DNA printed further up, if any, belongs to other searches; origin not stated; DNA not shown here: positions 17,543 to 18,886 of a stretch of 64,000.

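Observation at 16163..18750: HD-GYP phosphodiesterase gene packed 13 bp downstream of pelG and followed by lptE-holA on the same strand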

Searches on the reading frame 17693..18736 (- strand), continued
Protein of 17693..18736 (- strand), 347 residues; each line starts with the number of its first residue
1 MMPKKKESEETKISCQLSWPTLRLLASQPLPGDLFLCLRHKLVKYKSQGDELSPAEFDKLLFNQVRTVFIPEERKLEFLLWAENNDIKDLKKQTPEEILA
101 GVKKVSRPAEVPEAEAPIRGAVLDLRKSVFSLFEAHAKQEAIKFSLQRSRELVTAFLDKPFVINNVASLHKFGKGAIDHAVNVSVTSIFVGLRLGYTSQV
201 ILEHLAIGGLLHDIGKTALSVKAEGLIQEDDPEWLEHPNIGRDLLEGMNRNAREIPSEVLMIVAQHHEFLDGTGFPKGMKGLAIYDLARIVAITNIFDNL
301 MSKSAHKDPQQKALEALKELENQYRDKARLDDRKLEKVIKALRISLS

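Call 17: find_related_loci(query=A1, collection=genome_contigs, flank=10000)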
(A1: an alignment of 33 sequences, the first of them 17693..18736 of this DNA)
Query A1 (347 aa) in genome_contigs; peptide patterns used: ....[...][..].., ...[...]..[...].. (x = any residue, [..] = any of these).
599 stretches matched a pattern (row limit reached: there are more); 272 encode a relative of the query (tblastn E <= 1e-3); the best 80 are kept; 80 distinct loci.
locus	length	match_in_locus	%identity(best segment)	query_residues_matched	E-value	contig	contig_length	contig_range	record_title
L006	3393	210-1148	29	20-347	4e-39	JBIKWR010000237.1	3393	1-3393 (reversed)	MAG: Bacteriovoracaceae bacterium isolate ME2015-09-13_3300035666_group6_bin82 Rohwer_bin1123_scaffold_59706_c1, whole g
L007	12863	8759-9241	36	179-344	3e-24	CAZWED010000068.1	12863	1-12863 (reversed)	MAG TPA_asm: uncultured Ferrimonas sp. isolate SRP324684_co1_10 genome assembly, contig: NODE_1077_length_12863_cov_4.93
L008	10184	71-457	41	179-308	4e-23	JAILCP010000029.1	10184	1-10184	MAG: Lachnospiraceae bacterium isolate RUI588 k141_8392713_flag=0_multi=15.8357_len=10184, whole genome shotgun sequence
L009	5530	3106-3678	36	147-330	2e-22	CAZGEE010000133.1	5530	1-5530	MAG TPA_asm: uncultured Anaerolineales bacterium isolate SRP141376_co1_266 genome assembly, contig: NODE_23962_length_55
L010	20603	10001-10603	32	145-344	6e-21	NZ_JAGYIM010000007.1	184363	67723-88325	MAG: Arsukibacterium sp. isolate M30B15 contig_10125, whole genome shotgun sequence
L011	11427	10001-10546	32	146-320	3e-20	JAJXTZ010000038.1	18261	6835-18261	MAG: bacterium isolate BP4.bin73 NODE_3509_length_18261_cov_2.700728, whole genome shotgun sequence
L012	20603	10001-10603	32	145-344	3e-20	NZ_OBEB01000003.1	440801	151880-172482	Arsukibacterium tuosuense strain CGMCC 1.12461, whole genome shotgun sequence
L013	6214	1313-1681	39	179-300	8e-20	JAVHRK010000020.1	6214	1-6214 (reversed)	MAG: Bacteriovoracaceae bacterium isolate WB02no9_34_12 NODE_12955_length_6214_cov_6.743790, whole genome shotgun sequen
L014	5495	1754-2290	30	127-303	5e-19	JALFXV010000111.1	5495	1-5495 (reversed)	MAG: Selenomonadaceae bacterium isolate SUG1110 k141_161370, whole genome shotgun sequence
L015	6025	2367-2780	38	181-323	8e-19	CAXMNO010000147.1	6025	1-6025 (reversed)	MAG: uncultured Acidimicrobiia bacterium isolate 07C-BC-St02_bin.20.orig genome assembly, contig: k141_1372182, whole ge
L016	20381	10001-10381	38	179-307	2e-18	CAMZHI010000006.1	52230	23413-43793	MAG TPA_asm: uncultured Clostridia bacterium isolate SRR10912542_bin.48_metaWRAP_v1.3_MAG genome assembly, contig: ERZ14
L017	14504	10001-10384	39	179-308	1e-18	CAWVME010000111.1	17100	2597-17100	MAG: Bacillota bacterium isolate metabat2_coassembly_bwa.273 MAG genome assembly, contig: k87_3666953, whole genome shot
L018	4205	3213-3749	31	127-303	1e-18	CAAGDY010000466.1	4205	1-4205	MAG TPA_asm: uncultured Anaerovibrio sp., isolate HGM14054, WGS project CAAGDY010000000 data, contig: SRS476152_62_k119_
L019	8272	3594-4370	25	30-311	1e-18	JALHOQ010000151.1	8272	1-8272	MAG: Bdellovibrionales bacterium isolate bin.161 c_000000030064, whole genome shotgun sequence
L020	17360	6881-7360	33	179-344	2e-18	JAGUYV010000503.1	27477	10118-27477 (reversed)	MAG: bacterium isolate DeMMO6_30 c_000000037010, whole genome shotgun sequence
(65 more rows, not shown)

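Call 19: find_encoding_contigs(protein=P0034, flank=10000, max_places=1)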
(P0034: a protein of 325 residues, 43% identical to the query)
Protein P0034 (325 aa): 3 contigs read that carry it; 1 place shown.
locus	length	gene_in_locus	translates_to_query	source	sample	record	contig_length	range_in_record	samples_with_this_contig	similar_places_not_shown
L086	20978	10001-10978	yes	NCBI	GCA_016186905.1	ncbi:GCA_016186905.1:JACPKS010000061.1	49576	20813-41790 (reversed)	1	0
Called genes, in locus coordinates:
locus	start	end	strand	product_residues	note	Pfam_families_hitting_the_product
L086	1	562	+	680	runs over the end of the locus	-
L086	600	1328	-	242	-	-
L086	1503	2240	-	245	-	-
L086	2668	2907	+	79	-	PF04014:MazE_antitoxin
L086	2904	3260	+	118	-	PF02452:PemK_toxin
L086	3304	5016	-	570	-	PF00890:FAD_binding_2, PF01266:DAO (weak), PF02910:Succ_DH_flav_C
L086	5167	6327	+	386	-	PF01168:Ala_racemase_N, PF00842:Ala_racemase_C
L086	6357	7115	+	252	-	PF02405:MlaE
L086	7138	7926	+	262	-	PF00005:ABC_tran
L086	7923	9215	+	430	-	PF02470:MlaD, PF28544:Helical_needle, PF27164:Aq_493_lipo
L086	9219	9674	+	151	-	-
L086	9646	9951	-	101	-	PF05258:DciA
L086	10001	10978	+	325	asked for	PF13487:HD_5, PF01966:HD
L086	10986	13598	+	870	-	PF00133:tRNA-synt_1, PF09334:tRNA-synt_1g, PF13603:tRNA-synt_1_2, PF00133:tRNA-synt_1 (weak), PF08264:Anticodon_1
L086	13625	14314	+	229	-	PF04390:LptE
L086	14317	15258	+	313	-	-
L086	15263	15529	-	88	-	-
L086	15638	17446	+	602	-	PF00501:AMP-binding, PF23562:AMP-binding_C_3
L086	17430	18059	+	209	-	PF02834:LigT_PEase, PF13563:2_5_RNA_ligase2, PF02834:LigT_PEase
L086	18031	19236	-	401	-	PF07690:MFS_1, PF00083:Sugar_tr (faint), PF07690:MFS_1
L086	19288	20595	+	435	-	PF00579:tRNA-synt_1b, PF22421:SYY_C-terminal, PF01479:S4 (weak)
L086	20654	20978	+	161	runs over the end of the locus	PF00254:FKBP_C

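Call 20: find_encoding_contigs(protein=P0021, flank=10000, max_places=1)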
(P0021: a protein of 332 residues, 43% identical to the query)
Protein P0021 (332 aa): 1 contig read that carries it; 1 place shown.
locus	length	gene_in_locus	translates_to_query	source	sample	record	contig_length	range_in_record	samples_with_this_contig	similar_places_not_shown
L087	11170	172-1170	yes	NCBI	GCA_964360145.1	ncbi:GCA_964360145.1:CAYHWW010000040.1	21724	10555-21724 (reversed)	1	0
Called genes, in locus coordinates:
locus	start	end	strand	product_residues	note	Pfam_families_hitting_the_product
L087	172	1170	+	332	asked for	PF13487:HD_5, PF01966:HD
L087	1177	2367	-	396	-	PF13487:HD_5, PF01966:HD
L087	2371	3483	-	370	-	PF01757:Acyl_transf_3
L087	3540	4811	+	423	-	-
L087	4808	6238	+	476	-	PF03062:MBOAT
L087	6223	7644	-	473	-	PF01943:Polysacc_synt, PF13440:Polysacc_synt_3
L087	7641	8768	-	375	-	PF13439:Glyco_transf_4, PF20706:GT4-conflict, PF00534:Glycos_transf_1, PF13692:Glyco_trans_1_4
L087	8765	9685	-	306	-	PF13489:Methyltransf_23 (weak), PF13847:Methyltransf_31, PF08241:Methyltransf_11 (weak), PF08242:Methyltransf_12 (weak)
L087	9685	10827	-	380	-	PF13439:Glyco_transf_4, PF13579:Glyco_trans_4_4, PF20706:GT4-conflict, PF00534:Glycos_transf_1, PF13692:Glyco_trans_1_4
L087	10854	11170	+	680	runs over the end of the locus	PF00535:Glycos_transf_2, PF13641:Glyco_tranf_2_3, PF10111:Glyco_tranf_2_2 (faint), PF01075:Glyco_transf_9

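Call 32: predict_structure(alignment_id=A1)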
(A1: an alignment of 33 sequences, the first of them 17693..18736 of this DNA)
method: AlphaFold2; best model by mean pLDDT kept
length: 347 residues; sequences in the alignment: 33
mean_pLDDT: 87.1   pTM: 0.87
mean pLDDT of the five models: 87.1, 85.4, 84.6, 83.9, 83.0
residues with pLDDT >= 90: 208; 70-90: 96; 50-70: 32; < 50: 11
segments of 3 or more residues with pLDDT < 50: 92-94, 101-107
pLDDT, mean of each block of 10 residues (from residue 1): 57 85 92 93 95 90 91 94 73 51 48 88 93 85 95 95 89 92 98 96 98 90 71 91 91 89 95 90 92 96 90 94 80 93 90
secondary structure, 60 per line:
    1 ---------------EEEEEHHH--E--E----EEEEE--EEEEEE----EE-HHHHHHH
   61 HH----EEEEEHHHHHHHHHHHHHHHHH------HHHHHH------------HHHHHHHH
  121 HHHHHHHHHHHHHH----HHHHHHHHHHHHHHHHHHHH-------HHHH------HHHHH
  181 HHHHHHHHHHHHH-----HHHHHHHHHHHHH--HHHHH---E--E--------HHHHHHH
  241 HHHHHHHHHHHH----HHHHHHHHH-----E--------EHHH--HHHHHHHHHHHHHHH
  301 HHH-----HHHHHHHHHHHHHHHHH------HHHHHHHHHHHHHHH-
elements in order: E16-20 E34-38 E41-46 H54-62 E67-71 H72-88 H95-100 H113-134 H139-158 H166-169 H176-193 H199-211 H214-218 H234-252 H257-265 H286-303 H309-325 H332-346

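Call 37: fold_search(model_id=the predicted structure, library=pdb)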
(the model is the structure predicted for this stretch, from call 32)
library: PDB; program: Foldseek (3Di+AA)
matches with E <= 10: 641; with E <= 0.001: 16
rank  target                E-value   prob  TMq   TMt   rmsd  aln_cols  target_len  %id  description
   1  3tmb_B                2.4e-12  1.00  0.50  0.54  10.3       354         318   17  Bd1817, a HDG"Y"P protein from Bdellovibrio bacteriovorus (released 2011-10-19)
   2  3tm8_A                6.2e-12  1.00  0.52  0.57   8.5       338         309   19  Bd1817, a HDG"Y"P protein from Bdellovibrio bacteriovorus (released 2011-10-19)
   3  3tm8_B                8.9e-12  1.00  0.52  0.58   8.5       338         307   20  Bd1817, a HDG"Y"P protein from Bdellovibrio bacteriovorus (released 2011-10-19)
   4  3tmd                  1.1e-11  1.00  0.48  0.54   9.2       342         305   19  Bd1817, a HDG"Y"P protein from Bdellovibrio bacteriovorus (released 2011-10-19)
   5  3tmc_A                2.2e-11  1.00  0.51  0.56   8.5       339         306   19  Bd1817, a HDG"Y"P protein from Bdellovibrio bacteriovorus (released 2011-10-19)
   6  4r8z_B                4.7e-06  1.00  0.40  0.60   7.6       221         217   24  Crystal Structure of PA4781 HD-GYP domain from Pseudomonas aeruginosa at 2.2A resolution showing a bi-metallic Ni ion  (released 2015-03-04)
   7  4r8z_A                1.1e-05  1.00  0.41  0.62   7.9       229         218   22  Crystal Structure of PA4781 HD-GYP domain from Pseudomonas aeruginosa at 2.2A resolution showing a bi-metallic Ni ion  (released 2015-03-04)
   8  9rbz_C                1.3e-05  1.00  0.39  0.63   8.0       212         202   22  DvhD, HD-GYP domain, c-di-GMP-bound (released 2026-03-04)
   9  9rbz_B                1.5e-05  1.00  0.38  0.61   8.0       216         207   22  DvhD, HD-GYP domain, c-di-GMP-bound (released 2026-03-04)
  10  4mcw_A                3.7e-05  1.00  0.40  0.38  19.6       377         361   16  Crystal structure of a HD-GYP domain (a cyclic-di-GMP phosphodiesterase) containing a tri-nuclear metal centre (released 2014-02-19)
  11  9rbz_A                4.2e-05  1.00  0.37  0.60   7.9       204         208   22  DvhD, HD-GYP domain, c-di-GMP-bound (released 2026-03-04)
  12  4mcw_B                5.0e-05  1.00  0.38  0.37  13.4       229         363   20  Crystal structure of a HD-GYP domain (a cyclic-di-GMP phosphodiesterase) containing a tri-nuclear metal centre (released 2014-02-19)
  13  9rbz_D                5.2e-05  1.00  0.32  0.51   9.8       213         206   22  DvhD, HD-GYP domain, c-di-GMP-bound (released 2026-03-04)
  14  9rc0                  4.6e-04  1.00  0.37  0.43   7.7       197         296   21  DvhD, PAS/HD-GYP domains (released 2026-03-04)
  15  4s1c_A                6.5e-04  1.00  0.32  0.51   9.5       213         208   14  Crystal Structure of L. monocytogenes phosphodiesterase PgpH HD domain (released 2015-02-11)
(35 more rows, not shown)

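Call 42: search_protein_families(library=ncbifam, proteins=[window:17693-18736:-], max_evalue=0.1)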
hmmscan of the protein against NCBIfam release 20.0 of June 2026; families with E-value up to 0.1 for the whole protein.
window:17693-18736:- (347 aa): 4 families
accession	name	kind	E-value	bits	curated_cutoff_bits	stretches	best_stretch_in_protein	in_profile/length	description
NF053512.1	nitric_RR_NosR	exception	5.1e-15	55.4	400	1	150-323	168-340/422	response regulator c-di-GMP phosphodiesterase, NosR family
TIGR00277.1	HDIG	domain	8.8e-05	22.3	27.6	1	173-268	2-83/84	HDIG domain-containing metalloprotein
TIGR02578.2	cas_TM1811_Csm1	equivalog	0.00065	18.5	170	1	203-317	2-91/753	type III-A CRISPR-associated protein Cas10/Csm1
TIGR01596.1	cas3_HD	equivalog_domain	0.054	13.5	43.45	0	197-327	25-139/178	CRISPR-associated endonuclease Cas3''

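Call 43: search_protein_families(library=pfam, proteins=[window:17693-18736:-], max_evalue=10)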
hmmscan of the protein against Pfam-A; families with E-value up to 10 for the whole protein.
window:17693-18736:- (347 aa): 3 families
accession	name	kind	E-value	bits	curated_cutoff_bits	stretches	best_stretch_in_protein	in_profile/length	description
PF13487.12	HD_5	-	3.6e-19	69.6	27.2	1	190-324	28-162/170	HD domain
PF01966.28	HD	-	2.6e-10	41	22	1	178-299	3-115/116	HD domain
PF08668.18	HDOD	-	0.0023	17.9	22.9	1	173-224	92-140/196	HDOD domain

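Call 47: find_encoding_contigs(protein=P0001, flank=5000, max_places=3)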
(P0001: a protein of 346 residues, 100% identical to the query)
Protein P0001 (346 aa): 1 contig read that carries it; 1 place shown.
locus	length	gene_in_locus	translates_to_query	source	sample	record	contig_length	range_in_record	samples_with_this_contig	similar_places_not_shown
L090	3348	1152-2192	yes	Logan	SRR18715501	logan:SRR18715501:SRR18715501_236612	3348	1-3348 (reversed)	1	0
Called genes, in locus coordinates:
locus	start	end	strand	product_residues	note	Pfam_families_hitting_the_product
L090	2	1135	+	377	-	?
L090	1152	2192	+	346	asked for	PF13487:HD_5, PF01966:HD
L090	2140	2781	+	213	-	PF04390:LptE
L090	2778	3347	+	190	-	?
